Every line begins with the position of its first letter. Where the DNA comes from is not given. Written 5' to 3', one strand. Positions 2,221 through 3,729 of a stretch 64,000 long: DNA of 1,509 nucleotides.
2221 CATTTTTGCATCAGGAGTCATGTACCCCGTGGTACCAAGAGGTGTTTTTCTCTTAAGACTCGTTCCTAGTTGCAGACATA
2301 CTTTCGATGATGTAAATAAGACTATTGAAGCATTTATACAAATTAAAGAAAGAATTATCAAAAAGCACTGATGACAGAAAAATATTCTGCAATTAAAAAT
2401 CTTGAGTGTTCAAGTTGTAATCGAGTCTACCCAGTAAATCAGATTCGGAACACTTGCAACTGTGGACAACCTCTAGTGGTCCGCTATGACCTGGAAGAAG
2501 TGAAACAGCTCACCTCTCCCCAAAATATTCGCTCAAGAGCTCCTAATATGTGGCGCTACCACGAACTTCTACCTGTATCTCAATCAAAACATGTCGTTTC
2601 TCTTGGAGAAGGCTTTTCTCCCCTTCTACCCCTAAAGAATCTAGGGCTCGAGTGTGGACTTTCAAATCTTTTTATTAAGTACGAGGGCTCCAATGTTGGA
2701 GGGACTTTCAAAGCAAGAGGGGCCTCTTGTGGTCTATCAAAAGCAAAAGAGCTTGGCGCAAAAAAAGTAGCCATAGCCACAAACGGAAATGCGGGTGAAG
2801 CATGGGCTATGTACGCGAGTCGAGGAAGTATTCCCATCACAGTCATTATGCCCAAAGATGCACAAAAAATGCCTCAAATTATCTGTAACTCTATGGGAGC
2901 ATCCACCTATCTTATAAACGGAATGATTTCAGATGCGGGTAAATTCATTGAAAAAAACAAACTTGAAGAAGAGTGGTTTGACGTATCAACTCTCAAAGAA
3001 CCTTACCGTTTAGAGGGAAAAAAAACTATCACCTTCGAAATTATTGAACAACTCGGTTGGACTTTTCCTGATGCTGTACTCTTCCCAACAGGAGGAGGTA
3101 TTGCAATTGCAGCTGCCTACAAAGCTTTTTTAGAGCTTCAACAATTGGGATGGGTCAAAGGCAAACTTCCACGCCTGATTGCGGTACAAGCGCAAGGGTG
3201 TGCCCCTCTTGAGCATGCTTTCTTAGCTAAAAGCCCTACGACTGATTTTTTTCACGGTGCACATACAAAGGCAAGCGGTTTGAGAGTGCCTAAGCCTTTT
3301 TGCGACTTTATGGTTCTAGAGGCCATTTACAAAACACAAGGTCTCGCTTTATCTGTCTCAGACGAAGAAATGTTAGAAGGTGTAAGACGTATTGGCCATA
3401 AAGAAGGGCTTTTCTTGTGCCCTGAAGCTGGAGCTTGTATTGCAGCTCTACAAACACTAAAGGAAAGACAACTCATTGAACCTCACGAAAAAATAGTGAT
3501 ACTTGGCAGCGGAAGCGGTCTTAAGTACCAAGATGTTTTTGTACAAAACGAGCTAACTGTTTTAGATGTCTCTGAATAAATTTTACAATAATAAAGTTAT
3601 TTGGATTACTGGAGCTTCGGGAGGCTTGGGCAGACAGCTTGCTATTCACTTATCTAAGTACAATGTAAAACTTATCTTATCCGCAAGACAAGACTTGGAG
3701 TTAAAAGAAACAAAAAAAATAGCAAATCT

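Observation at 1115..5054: Three-gene translationally coupled PLP/PLP/SDR operon: a candidate amino-ketone or amino-alcohol (sphingoid-base-like) biosynthetic module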

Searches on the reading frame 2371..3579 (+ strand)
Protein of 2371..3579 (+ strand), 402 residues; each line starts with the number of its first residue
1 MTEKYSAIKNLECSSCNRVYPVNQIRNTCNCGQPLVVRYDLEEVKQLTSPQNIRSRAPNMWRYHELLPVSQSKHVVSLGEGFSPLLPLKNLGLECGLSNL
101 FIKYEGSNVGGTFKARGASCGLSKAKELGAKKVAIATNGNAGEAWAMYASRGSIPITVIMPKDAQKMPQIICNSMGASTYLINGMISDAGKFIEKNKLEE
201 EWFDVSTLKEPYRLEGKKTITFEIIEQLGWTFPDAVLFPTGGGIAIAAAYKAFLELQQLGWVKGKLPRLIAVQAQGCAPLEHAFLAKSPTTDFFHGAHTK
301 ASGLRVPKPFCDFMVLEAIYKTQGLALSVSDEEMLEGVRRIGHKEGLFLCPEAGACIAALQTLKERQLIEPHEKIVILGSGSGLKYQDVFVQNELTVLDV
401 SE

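Call 3: search_protein_families(library=pfam, proteins=[window:2371-3579:+])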
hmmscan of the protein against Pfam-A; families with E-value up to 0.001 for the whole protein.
window:2371-3579:+ (402 aa): 1 family
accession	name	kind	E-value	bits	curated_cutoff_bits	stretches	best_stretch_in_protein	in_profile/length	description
PF00291.31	PALP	-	1.2e-59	202.6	35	1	76-381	1-295/295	Pyridoxal-phosphate dependent enzyme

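Call 4: search_protein_families(library=ncbifam, proteins=[window:2371-3579:+])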
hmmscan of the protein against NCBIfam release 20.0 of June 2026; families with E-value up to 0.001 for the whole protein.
window:2371-3579:+ (402 aa): 35 families (the best 25 are shown)
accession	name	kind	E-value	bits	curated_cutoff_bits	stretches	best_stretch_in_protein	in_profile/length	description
NF006050.0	PRK08197.1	equivalog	8.2e-154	512.3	303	1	4-392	2-390/406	threonine synthase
NF004170.0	PRK05638.1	equivalog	1e-61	208.8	421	1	11-386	2-358/442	threonine synthase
NF006205.0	PRK08329.1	equivalog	5.6e-45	153.8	358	1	11-386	2-346/347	threonine synthase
TIGR00260.1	thrC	equivalog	1.6e-44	152.5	167.1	1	60-387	1-339/340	threonine synthase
NF004996.0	PRK06381.1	equivalog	5.8e-38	130.7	266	1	82-377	15-313/319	threonine synthase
NF005035.0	PRK06450.1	equivalog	5.2e-31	107.7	301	1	11-386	4-337/338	threonine synthase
TIGR03844.1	cysteate_syn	equivalog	2.6e-22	79.1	324.9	1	11-385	3-381/398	cysteate synthase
NF006094.0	PRK08246.1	subfamily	2.1e-18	66.8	331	1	85-382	26-302/310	serine/threonine dehydratase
TIGR01127.1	ilvA_1Cterm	equivalog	4.1e-16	58.9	378.75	1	98-383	15-285/380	threonine ammonia-lyase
NF006389.0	PRK08638.1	equivalog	4.7e-13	48.8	453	1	98-382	42-313/333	bifunctional threonine ammonia-lyase/L-serine ammonia-lyase TdcB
NF005147.0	PRK06608.1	equivalog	9.4e-13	47.7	380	1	99-258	40-198/339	serine/threonine dehydratase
NF005292.0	PRK06815.1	equivalog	1.5e-12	47.2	371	1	98-249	36-186/320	threonine/serine dehydratase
TIGR01136.1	cysKM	subfamily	1.8e-12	47.2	344.15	1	81-200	6-127/299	cysteine synthase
NF045641.2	BHydaspDhtseBhcB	equivalog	5.6e-12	45.4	550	1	98-378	35-300/312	beta-hydroxyaspartate dehydratase BhcB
TIGR01139.1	cysK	equivalog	3.2e-11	43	350.95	1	83-386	8-292/298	cysteine synthase A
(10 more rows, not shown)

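Call 6: find_encoding_contigs(protein=window:2371-3579:+, flank=10000, max_places=6)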
Protein window:2371-3579:+ (402 aa): 2 contigs read that carry it; 2 places shown.
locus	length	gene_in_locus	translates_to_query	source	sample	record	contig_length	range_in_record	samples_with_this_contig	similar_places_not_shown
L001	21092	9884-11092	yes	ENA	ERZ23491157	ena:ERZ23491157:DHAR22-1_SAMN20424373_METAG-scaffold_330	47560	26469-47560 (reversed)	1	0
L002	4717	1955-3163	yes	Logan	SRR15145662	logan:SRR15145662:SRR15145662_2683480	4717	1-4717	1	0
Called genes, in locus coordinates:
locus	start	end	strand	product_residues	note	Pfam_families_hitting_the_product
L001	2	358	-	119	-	?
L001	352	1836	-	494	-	PF04715:, PF00425:Chorismate_bind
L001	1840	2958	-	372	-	PF01264:Chorismate_synt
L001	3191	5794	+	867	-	-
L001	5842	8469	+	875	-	PF05275:CopB (faint), PF13505:OMP_b-brl (faint)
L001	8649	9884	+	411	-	PF00155:Aminotran_1_2, PF01212:Beta_elim_lyase (weak)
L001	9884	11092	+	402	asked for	PF00291:PALP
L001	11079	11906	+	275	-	PF00106:adh_short, PF08659:KR, PF13561:adh_short_C2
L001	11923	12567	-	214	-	PF14808:TMEM164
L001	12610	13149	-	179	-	PF01202:SKI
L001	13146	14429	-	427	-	PF00275:EPSP_synthase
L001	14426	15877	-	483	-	PF01487:DHquinase_I, PF08501:Shikimate_dh_N, PF01488:Shikimate_DH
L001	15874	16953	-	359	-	PF13685:Fe-ADH_2 (weak), PF01761:DHQ_synthase, PF24621:DHQS_C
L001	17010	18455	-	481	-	PF03448:MgtE_N, PF00571:CBS, PF01769:MgtE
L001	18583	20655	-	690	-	PF23914:TPR_CcmH_CycH (faint), PF06552:TOM20_plant (faint), PF17874:TPR_MalT (faint), PF07719:TPR_2 (faint), PF13181:TPR_8 (faint), PF13414:TPR_11 (faint), PF13431:TPR_17 (faint), PF13432:TPR_16 (faint), +3 more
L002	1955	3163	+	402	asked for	PF00291:PALP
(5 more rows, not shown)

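Call 8: find_homologous_proteins(query=window:2371-3579:+, max_evalue=1e-30)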
Query window:2371-3579:+ (402 aa): 7994 proteins with E <= 1e-30 among 8000 candidates; the best 120 are listed.
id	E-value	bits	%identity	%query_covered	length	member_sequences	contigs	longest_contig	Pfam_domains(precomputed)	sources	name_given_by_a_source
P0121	4.6e-271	916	100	100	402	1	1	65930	PF00291.32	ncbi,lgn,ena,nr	ncbi:MAG: Threonine synthase [Chlamydiae bacterium]|nr:Threonine synthase [Chlamydiota bacterium]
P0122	3.4e-214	729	77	99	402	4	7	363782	PF00291.32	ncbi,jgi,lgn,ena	-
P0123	1.3e-203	694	74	100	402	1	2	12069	PF00291.32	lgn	-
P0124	3.7e-199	680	72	100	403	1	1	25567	PF00291.32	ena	-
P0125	9.6e-199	678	73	100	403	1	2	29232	PF00291.32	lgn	-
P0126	1.0e-196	672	72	100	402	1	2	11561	PF00291.32,PF08541.17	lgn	-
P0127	4.4e-195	666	71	100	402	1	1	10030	PF00291.32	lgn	-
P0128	1.2e-193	662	72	99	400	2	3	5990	PF00291.32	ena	-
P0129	7.3e-192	656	72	98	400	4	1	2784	PF00291.32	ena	-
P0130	1.1e-191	655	70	99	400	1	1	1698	PF00291.32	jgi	-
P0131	2.3e-190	651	71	100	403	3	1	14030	PF00291.32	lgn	-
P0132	8.9e-190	649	70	99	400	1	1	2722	PF00291.32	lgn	-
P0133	2.9e-189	647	72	98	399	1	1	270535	PF00291.32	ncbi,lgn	-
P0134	5.0e-188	643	71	98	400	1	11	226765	PF00291.32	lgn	-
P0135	8.5e-188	642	70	98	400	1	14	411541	PF00291.32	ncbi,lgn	-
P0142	4.6e-150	518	58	98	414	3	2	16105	PF00291.32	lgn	-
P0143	1.5e-149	516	57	98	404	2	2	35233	PF00291.32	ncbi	-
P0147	6.6e-148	511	59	98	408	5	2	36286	PF00291.32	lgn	-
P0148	7.9e-146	504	56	98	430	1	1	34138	PF00291.32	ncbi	ncbi:threonine synthase [Trichothermofontia sp.]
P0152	8.0e-138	478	54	99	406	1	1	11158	PF00291.32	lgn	-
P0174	1.7e-128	447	51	96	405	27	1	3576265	PF00291.32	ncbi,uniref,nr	ncbi:threonine synthase [Geobacillus kaustophilus]|uniref:threonine synthase n=1 Tax=Geobacillus kau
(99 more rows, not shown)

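Call 11: find_encoding_contigs(protein=P0122, flank=8000, max_places=3)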
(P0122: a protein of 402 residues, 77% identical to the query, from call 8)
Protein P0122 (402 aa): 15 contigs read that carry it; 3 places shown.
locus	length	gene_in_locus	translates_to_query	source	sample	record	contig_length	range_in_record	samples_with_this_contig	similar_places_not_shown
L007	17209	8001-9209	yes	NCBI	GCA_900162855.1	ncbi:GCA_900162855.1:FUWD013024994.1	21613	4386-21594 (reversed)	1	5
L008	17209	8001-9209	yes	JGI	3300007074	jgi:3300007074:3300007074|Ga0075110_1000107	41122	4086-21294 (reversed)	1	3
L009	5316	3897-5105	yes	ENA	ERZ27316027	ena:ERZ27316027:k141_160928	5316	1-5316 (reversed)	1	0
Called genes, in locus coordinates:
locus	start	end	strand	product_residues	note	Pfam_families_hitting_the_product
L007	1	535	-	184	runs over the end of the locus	?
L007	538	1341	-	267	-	PF00218:IGPS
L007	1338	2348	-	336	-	PF02885:Glycos_trans_3N, PF00591:Glycos_transf_3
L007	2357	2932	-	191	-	PF00117:GATase, PF07722:Peptidase_C26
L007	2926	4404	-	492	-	PF04715:, PF00425:Chorismate_bind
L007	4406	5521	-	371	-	PF01264:Chorismate_synt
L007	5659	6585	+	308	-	PF13637:Ank_4 (faint), PF13857:Ank_5 (faint), PF00023:Ank (faint), PF12796:Ank_2, PF13606:Ank_3 (faint)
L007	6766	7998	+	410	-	PF00155:Aminotran_1_2, PF01212:Beta_elim_lyase (weak)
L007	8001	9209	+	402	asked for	PF00291:PALP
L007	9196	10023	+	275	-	PF00106:adh_short, PF08659:KR, PF13561:adh_short_C2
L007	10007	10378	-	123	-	-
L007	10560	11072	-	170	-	-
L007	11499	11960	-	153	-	-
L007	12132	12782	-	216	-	PF14808:TMEM164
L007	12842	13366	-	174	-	PF01202:SKI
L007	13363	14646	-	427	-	PF00275:EPSP_synthase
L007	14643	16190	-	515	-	PF01487:DHquinase_I, PF08501:Shikimate_dh_N, PF01488:Shikimate_DH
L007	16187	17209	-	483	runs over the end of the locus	PF01487:DHquinase_I, PF08501:Shikimate_dh_N, PF01488:Shikimate_DH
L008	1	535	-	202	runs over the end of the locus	PF00697:PRAI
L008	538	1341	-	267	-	PF00218:IGPS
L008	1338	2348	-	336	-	PF02885:Glycos_trans_3N, PF00591:Glycos_transf_3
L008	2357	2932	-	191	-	PF00117:GATase, PF07722:Peptidase_C26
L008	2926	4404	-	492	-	PF04715:, PF00425:Chorismate_bind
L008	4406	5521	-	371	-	PF01264:Chorismate_synt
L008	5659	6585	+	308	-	PF13637:Ank_4 (faint), PF13857:Ank_5 (faint), PF00023:Ank (faint), PF12796:Ank_2, PF13606:Ank_3 (faint)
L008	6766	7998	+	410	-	PF00155:Aminotran_1_2, PF01212:Beta_elim_lyase (weak)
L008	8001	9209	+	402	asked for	PF00291:PALP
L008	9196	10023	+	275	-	PF00106:adh_short, PF08659:KR, PF13561:adh_short_C2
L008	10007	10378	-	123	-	-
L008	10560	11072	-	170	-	-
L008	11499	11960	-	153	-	-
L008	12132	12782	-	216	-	PF14808:TMEM164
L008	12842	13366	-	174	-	PF01202:SKI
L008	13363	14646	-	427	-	PF00275:EPSP_synthase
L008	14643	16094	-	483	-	PF01487:DHquinase_I, PF08501:Shikimate_dh_N, PF01488:Shikimate_DH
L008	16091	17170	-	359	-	PF13685:Fe-ADH_2, PF01761:DHQ_synthase, PF24621:DHQS_C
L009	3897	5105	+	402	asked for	PF00291:PALP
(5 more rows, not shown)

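Call 15: find_encoding_contigs(protein=P0147, flank=6000, max_places=2)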
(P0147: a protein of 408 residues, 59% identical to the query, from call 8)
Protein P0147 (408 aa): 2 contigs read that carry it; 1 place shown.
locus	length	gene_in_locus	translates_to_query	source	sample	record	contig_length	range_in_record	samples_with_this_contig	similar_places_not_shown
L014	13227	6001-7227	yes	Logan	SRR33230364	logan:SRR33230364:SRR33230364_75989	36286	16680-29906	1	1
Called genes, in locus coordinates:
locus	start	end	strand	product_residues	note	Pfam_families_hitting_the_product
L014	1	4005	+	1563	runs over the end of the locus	PF00668:Condensation, PF00501:AMP-binding, PF13193:AMP-binding_C, PF00550:PP-binding, PF00668:Condensation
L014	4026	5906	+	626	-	PF13522:GATase_6, PF13537:GATase_7, PF00733:Asn_synthase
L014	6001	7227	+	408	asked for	PF00291:PALP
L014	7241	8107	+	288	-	PF01177:Asp_Glu_race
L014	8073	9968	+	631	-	PF00501:AMP-binding, PF13193:AMP-binding_C (weak), PF00550:PP-binding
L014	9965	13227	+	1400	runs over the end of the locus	PF18563:TubC_N, PF00668:Condensation, PF00501:AMP-binding, PF13193:AMP-binding_C, PF00550:PP-binding, PF00975:Thioesterase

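Call 16: search_protein_families(library=ncbifam, proteins=[L014:6001-7227:+], max_evalue=0.00001)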
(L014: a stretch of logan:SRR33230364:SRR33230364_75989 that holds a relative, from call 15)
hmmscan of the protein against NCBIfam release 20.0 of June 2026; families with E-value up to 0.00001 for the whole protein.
L014:6001-7227:+ (408 aa): 36 families (the best 25 are shown)
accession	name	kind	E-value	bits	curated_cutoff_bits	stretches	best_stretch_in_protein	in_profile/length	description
NF006050.0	PRK08197.1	equivalog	2e-162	540.6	303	1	12-397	4-389/406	threonine synthase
NF004170.0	PRK05638.1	equivalog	2.5e-65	220.8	421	1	17-394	2-360/442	threonine synthase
TIGR00260.1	thrC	equivalog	8.3e-53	179.7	167.1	1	66-392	1-338/340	threonine synthase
NF006205.0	PRK08329.1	equivalog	2.8e-47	161.4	358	1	17-392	2-346/347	threonine synthase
NF004996.0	PRK06381.1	equivalog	6.3e-37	127.3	266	1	87-387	14-316/319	threonine synthase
NF005035.0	PRK06450.1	equivalog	7.1e-33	113.8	301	1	18-392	5-337/338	threonine synthase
TIGR03844.1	cysteate_syn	equivalog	3e-22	79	324.9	1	17-391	3-381/398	cysteate synthase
TIGR01127.1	ilvA_1Cterm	equivalog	5e-20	71.8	378.75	1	90-385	2-281/380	threonine ammonia-lyase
NF006390.0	PRK08639.1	equivalog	3e-19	69.3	421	1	88-384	25-310/418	threonine ammonia-lyase IlvA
TIGR01124.1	ilvA_2Cterm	equivalog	1.2e-18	67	411.3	1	89-393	18-309/499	threonine ammonia-lyase, biosynthetic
NF006094.0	PRK08246.1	subfamily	6.6e-18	65.1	331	1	89-340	24-256/310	serine/threonine dehydratase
TIGR02079.1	THD1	equivalog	2.4e-17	62.9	440.55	1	89-387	17-305/410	threonine ammonia-lyase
NF006674.0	PRK09224.1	subfamily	4.4e-17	61.9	577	1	89-392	26-316/508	threonine ammonia-lyase IlvA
NF005292.0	PRK06815.1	equivalog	2.4e-16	59.7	371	1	77-372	10-293/320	threonine/serine dehydratase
NF009130.0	PRK12483.1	subfamily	4.1e-16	58.7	801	1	89-383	38-320/521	threonine ammonia-lyase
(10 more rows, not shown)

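Call 17: search_protein_families(library=pfam, proteins=[L007:10007-10378:-, L007:10560-11072:-, L007:11499-11960:-], max_evalue=0.01)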
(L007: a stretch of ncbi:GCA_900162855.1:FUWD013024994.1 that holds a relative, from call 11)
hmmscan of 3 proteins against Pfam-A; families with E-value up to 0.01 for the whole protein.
L007:10007-10378:- (123 aa): 0 families

L007:10560-11072:- (170 aa): 0 families

L007:11499-11960:- (153 aa): 0 families

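Call 20: search_solved_structures(query=window:2371-3579:+, max_evalue=1e-10, show_alignments=1)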
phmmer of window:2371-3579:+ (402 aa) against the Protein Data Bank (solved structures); distinct sequences matched with E-value up to 1e-10: 9.
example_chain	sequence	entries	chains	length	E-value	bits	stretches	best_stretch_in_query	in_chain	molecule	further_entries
1uim_A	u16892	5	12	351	2.2e-41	145.3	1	56-385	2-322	Threonine Synthase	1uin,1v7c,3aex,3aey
2zsj_A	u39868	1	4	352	5.5e-41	144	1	62-391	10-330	Threonine synthase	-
2d1f_A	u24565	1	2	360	2.2e-37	132.1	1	62-393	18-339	Threonine synthase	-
6cgq_A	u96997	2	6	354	2.1e-36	129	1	61-390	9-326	Threonine synthase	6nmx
1e5x_A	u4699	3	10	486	6.8e-32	114.1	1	60-388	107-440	THREONINE SYNTHASE | THREONINE SYNTHASE 1, CHLOROPLASTIC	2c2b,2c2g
1pwe_A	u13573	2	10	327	1.8e-14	56.8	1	95-362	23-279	L-serine dehydratase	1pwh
4h27_A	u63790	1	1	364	5e-12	48.7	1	95-362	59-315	L-serine dehydratase/L-threonine deaminase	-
1p5j_A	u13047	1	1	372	3.8e-11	45.8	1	95-362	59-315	L-serine dehydratase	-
2rkb_A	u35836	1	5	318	4.4e-11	45.6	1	84-362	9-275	Serine dehydratase-like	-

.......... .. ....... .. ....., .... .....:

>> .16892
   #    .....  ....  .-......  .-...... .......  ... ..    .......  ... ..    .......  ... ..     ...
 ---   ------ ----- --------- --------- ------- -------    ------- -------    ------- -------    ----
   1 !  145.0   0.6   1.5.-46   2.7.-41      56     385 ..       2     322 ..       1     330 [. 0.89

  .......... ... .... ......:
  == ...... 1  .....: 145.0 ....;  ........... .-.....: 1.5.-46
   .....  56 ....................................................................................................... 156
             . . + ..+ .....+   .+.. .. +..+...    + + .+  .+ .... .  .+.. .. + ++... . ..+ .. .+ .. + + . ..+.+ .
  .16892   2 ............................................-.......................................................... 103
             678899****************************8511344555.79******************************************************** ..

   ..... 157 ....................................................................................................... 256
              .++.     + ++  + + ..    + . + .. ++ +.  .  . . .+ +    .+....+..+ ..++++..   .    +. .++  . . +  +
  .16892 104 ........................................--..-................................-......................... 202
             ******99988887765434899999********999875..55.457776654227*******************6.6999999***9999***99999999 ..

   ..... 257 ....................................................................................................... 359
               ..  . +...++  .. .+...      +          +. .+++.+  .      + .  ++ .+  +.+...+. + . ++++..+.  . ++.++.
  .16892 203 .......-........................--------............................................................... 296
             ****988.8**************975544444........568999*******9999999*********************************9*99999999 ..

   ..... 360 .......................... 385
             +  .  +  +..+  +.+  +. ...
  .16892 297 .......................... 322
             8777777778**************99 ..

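Call 47: find_encoding_contigs(protein=P0174, flank=6000, max_places=1)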
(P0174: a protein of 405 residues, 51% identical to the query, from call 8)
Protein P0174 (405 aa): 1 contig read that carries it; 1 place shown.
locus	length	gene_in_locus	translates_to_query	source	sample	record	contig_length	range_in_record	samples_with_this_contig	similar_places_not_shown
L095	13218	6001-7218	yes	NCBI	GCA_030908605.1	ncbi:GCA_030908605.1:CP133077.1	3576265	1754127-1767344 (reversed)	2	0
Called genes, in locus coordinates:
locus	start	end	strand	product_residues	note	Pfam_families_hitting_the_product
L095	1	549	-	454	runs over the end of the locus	PF17125:Methyltr_RsmF_N, PF01189:Methyltr_RsmB-F, PF13847:Methyltransf_31 (faint), PF17126:RsmF_methylt_CI, PF13636:Methyltranf_PUA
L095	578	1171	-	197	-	PF02660:G3P_acyltransf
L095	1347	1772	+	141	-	PF02566:OsmC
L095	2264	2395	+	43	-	-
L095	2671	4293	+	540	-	PF00149:Metallophos, PF02872:5_nucleotid_C, PF21953:NadN_nucleosid_C (weak)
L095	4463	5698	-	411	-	PF05343:Peptidase_M42 (faint), PF01546:Peptidase_M20, PF07687:M20_dimer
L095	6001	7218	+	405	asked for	PF00291:PALP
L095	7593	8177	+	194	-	PF07155:ECF-ribofla_trS (weak), PF12822:ECF_trnsprt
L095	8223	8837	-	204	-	PF00174:Oxidored_molyb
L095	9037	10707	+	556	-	PF19510:DUF6044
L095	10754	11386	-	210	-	PF09997:DUF2238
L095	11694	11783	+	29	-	PF16935:Hol_Tox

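Call 48: find_encoding_contigs(protein=P0148, flank=6000, max_places=1)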
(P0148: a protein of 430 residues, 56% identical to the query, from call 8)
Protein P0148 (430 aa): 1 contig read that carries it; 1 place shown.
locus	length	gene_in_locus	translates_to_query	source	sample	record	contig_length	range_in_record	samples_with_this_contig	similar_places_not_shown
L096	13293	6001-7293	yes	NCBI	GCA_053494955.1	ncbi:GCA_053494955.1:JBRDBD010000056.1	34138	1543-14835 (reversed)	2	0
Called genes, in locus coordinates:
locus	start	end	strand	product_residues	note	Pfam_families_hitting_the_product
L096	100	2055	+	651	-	PF13604:AAA_30 (faint), PF00005:ABC_tran, PF13304:AAA_21, PF13732:DrrA1-3_C (faint), PF00005:ABC_tran, PF13304:AAA_21 (weak)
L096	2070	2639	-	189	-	PF00990:GGDEF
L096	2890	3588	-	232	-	PF00677:Lum_binding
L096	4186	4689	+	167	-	PF02577:BFN_dom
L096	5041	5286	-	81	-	PF00005:ABC_tran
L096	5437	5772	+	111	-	-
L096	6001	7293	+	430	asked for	PF00291:PALP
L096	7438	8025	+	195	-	-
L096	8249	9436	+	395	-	PF01656:CbiA (faint), PF02374:ArsA_ATPase, PF17886:ArsA_HSP20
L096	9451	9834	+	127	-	-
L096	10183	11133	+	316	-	PF13413:HTH_25, PF13464:RodZ_C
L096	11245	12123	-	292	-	PF00005:ABC_tran, PF13304:AAA_21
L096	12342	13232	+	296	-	PF00809:Pterin_bind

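Call 60: find_related_loci(query=A2, collection=metagenome_contigs, flank=10000)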
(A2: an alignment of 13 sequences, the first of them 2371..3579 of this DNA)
Query A2 (402 aa) in metagenome_contigs; peptide patterns used: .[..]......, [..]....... (x = any residue, [..] = any of these).
181 stretches matched a pattern; 11 encode a relative of the query (tblastn E <= 1e-3); 11 distinct loci.
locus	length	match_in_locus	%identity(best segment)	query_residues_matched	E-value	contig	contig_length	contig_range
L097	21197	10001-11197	77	1-399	0e+0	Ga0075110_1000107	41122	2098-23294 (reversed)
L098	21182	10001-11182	57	5-398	1e-157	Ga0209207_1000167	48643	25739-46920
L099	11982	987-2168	57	5-398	9e-158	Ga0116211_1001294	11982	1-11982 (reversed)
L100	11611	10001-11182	57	5-398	9e-158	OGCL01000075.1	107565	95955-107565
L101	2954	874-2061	57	6-401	5e-159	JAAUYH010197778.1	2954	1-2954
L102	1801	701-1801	59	5-371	3e-162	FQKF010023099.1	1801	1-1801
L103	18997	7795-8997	55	1-401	1e-148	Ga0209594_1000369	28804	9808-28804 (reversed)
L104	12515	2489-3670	55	5-398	2e-147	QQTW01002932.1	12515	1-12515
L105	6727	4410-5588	53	6-398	1e-138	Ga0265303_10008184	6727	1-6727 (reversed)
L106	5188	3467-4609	49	6-386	1e-117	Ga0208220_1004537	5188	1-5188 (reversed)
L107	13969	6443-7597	40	7-392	7e-89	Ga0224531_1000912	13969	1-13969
